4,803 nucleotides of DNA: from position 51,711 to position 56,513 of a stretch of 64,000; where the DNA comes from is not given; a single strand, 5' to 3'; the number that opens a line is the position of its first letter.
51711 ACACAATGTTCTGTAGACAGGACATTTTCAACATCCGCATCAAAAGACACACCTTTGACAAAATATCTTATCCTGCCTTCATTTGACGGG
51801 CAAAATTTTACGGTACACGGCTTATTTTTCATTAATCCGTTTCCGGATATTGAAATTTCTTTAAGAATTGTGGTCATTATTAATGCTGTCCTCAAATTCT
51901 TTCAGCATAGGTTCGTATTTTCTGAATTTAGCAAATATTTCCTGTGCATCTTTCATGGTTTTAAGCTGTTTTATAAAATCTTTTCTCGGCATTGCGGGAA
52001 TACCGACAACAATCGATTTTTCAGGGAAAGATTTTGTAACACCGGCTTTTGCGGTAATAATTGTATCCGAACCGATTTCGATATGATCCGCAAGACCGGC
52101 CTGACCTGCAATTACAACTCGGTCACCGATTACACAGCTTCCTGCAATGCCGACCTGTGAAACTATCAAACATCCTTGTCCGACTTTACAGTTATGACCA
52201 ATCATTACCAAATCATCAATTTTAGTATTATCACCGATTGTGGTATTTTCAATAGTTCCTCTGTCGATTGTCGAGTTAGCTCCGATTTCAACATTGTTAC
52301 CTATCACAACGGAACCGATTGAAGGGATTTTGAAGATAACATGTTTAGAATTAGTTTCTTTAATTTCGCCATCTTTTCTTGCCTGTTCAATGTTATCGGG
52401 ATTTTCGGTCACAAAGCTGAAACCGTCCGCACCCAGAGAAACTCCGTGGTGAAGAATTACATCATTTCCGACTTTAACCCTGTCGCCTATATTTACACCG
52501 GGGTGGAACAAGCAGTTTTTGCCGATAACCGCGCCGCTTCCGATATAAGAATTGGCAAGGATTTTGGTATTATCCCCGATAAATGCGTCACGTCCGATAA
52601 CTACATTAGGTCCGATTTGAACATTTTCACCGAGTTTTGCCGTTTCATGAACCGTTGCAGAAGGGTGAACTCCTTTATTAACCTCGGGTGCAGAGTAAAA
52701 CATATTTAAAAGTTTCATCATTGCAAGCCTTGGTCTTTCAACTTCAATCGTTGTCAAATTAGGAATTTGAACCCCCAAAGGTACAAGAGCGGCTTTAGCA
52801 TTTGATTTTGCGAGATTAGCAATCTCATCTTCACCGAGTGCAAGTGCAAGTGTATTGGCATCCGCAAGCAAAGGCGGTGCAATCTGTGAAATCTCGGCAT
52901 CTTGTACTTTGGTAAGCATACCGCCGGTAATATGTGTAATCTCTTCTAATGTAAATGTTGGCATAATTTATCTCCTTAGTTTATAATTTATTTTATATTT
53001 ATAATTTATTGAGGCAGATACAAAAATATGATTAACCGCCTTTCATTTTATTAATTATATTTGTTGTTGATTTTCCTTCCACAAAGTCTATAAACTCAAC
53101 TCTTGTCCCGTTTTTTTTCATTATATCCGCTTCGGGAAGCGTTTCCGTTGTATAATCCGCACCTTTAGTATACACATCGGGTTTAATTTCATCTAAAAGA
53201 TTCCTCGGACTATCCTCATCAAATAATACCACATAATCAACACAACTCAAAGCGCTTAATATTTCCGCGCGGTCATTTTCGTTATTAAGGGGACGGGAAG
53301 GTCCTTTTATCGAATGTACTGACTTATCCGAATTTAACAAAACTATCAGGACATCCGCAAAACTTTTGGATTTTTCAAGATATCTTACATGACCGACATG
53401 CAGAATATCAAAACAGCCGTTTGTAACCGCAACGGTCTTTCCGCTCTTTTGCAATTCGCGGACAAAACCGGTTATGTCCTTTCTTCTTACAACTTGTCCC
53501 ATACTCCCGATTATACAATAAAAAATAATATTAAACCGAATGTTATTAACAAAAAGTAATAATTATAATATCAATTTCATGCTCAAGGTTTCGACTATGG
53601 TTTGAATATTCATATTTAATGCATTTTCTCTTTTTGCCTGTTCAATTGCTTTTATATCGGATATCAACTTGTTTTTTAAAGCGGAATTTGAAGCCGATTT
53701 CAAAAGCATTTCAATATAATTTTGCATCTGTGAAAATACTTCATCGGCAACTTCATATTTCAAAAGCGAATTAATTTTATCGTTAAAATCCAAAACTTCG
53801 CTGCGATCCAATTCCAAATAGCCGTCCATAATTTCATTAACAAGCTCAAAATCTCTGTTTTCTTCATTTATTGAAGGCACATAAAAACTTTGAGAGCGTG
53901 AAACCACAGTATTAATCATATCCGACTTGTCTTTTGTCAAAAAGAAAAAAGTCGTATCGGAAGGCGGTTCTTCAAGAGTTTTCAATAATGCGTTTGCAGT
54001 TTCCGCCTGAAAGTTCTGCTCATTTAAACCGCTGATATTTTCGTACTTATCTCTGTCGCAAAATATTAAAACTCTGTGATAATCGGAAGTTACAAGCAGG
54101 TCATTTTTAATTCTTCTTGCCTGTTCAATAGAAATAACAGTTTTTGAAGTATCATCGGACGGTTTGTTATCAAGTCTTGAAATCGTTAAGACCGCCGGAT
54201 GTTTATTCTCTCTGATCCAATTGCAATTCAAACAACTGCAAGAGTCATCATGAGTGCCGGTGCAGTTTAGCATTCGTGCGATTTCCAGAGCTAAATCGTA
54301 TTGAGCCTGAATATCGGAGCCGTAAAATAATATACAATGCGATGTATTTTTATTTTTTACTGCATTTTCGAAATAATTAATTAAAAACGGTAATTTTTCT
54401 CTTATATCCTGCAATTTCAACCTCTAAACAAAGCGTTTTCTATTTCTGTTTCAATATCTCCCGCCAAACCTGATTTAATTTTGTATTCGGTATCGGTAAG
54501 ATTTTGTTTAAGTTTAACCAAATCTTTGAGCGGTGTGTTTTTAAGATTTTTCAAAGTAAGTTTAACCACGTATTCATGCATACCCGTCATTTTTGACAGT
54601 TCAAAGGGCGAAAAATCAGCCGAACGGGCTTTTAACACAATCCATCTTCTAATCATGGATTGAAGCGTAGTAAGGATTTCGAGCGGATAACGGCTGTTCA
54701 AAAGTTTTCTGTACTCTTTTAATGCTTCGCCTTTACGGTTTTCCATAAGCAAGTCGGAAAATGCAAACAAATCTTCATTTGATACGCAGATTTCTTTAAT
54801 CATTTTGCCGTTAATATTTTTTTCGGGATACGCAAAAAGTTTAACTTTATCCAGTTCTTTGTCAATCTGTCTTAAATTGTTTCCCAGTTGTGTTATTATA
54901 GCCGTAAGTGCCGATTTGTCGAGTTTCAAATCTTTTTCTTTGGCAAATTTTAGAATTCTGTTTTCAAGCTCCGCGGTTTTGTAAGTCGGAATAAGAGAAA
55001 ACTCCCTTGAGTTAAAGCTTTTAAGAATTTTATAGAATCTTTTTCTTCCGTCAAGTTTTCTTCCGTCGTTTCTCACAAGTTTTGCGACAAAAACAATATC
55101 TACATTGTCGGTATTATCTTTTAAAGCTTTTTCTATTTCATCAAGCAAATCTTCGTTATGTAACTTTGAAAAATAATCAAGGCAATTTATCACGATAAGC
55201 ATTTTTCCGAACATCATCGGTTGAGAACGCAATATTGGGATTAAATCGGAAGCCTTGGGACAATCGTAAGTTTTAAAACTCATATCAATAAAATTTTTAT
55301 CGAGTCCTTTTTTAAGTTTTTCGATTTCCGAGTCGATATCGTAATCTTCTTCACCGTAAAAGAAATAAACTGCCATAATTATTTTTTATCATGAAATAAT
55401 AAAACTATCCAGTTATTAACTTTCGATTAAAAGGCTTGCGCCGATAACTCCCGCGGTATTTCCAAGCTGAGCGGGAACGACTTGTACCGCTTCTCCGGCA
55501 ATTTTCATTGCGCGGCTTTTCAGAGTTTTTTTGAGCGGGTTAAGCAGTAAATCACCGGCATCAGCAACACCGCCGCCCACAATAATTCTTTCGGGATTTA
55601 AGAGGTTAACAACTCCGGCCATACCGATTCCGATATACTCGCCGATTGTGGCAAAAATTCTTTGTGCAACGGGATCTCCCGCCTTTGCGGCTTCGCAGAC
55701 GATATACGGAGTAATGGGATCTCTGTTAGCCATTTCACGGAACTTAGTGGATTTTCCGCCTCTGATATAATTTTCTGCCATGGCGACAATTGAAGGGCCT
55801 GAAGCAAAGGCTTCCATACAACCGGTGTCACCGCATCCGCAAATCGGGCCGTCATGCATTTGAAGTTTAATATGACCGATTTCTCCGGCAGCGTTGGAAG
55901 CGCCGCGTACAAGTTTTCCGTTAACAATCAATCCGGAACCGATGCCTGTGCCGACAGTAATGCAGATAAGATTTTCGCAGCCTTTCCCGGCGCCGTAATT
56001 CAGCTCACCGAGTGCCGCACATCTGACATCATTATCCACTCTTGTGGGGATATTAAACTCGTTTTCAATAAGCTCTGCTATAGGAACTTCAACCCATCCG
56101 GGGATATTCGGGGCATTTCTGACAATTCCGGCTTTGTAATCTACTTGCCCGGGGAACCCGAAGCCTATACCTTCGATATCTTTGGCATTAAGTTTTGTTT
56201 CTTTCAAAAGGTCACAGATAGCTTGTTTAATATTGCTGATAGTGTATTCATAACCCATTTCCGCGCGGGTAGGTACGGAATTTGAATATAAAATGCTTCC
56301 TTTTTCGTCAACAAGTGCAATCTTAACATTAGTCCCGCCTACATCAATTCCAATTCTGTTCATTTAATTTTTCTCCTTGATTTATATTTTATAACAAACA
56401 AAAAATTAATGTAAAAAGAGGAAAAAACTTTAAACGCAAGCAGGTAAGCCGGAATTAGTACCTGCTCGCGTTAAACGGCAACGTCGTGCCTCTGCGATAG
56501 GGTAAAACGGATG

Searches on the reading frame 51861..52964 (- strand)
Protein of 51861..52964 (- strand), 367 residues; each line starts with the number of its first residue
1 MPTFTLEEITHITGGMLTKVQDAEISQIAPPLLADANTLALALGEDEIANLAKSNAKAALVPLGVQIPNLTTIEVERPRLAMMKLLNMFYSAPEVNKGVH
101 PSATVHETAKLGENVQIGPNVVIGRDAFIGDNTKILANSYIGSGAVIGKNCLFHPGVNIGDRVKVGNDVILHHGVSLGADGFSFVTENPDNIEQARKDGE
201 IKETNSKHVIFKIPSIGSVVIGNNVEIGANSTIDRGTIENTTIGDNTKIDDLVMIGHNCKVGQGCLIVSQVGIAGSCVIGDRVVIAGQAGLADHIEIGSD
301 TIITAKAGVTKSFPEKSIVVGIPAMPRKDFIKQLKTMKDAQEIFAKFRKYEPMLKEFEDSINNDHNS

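Call 64: search_protein_families(library=pfam, proteins=[window:51861-52964:-], max_evalue=0.0001)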
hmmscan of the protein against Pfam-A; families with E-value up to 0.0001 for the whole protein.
window:51861-52964:- (367 aa): 7 families
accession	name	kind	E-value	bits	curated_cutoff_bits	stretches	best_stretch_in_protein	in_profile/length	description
PF00132.30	Hexapep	-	3.6e-35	118.6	27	3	127-160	2-35/36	Bacterial transferase hexapeptide (six repeats)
PF25084.1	LbH_EIF2B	-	2.4e-16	60.1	54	2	107-174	8-73/105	EIF2B subunit epsilon LbH domain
PF21711.3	DCTN5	-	9.9e-07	29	40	0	104-157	97-152/182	Dynactin subunit 5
PF25087.1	GMPPB_C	-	1.5e-06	28.3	39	0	98-171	6-83/110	GMPPB C-terminal domain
PF14602.12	Hexapep_2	-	5.5e-06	26.4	27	0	141-171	4-32/34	Hexapeptide repeat of succinyl-transferase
PF25247.1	LbH_GLGC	-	1.4e-05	25.5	27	0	136-237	13-103/135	GLGC left-handed parallel beta-helix domain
PF04613.19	LpxD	-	1.9e-05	24.8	30.8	1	22-87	1-69/70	UDP-3-O-[3-hydroxymyristoyl] glucosamine N-acyltransferase, LpxD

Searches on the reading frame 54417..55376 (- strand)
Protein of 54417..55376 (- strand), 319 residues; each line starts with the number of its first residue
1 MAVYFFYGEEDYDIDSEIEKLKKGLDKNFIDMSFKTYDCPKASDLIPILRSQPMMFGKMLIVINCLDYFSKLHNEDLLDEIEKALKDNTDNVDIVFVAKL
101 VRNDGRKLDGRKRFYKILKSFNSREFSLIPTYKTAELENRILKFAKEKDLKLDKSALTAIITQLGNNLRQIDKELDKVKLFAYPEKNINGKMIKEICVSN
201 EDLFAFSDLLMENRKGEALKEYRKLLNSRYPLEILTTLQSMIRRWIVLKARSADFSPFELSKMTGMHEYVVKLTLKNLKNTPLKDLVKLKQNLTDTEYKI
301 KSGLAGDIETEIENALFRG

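Call 64: search_protein_families(library=pfam, proteins=[window:54417-55376:-], max_evalue=0.0001)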
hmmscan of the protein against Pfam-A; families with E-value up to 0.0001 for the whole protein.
window:54417-55376:- (319 aa): 1 family
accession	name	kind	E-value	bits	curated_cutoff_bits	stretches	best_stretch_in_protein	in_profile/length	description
PF21694.2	DNA_pol3_delta_C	-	3.2e-13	50.2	27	1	201-305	2-108/121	DNA polymerase III delta subunit, C-terminal domain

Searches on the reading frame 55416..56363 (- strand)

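Call 64: search_protein_families(library=pfam, proteins=[window:55416-56363:-], max_evalue=0.0001)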
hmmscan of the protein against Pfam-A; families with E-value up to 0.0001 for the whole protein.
window:55416-56363:- (315 aa): 2 families
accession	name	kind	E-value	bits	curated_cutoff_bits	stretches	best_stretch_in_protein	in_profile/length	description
PF00480.26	ROK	-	3.9e-77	260.1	22.9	1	4-314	2-292/294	ROK family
PF01869.26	BcrAD_BadFG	-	1.2e-13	51.7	31.5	1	4-73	1-72/271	BadF/BadG/BcrA/BcrD ATPase family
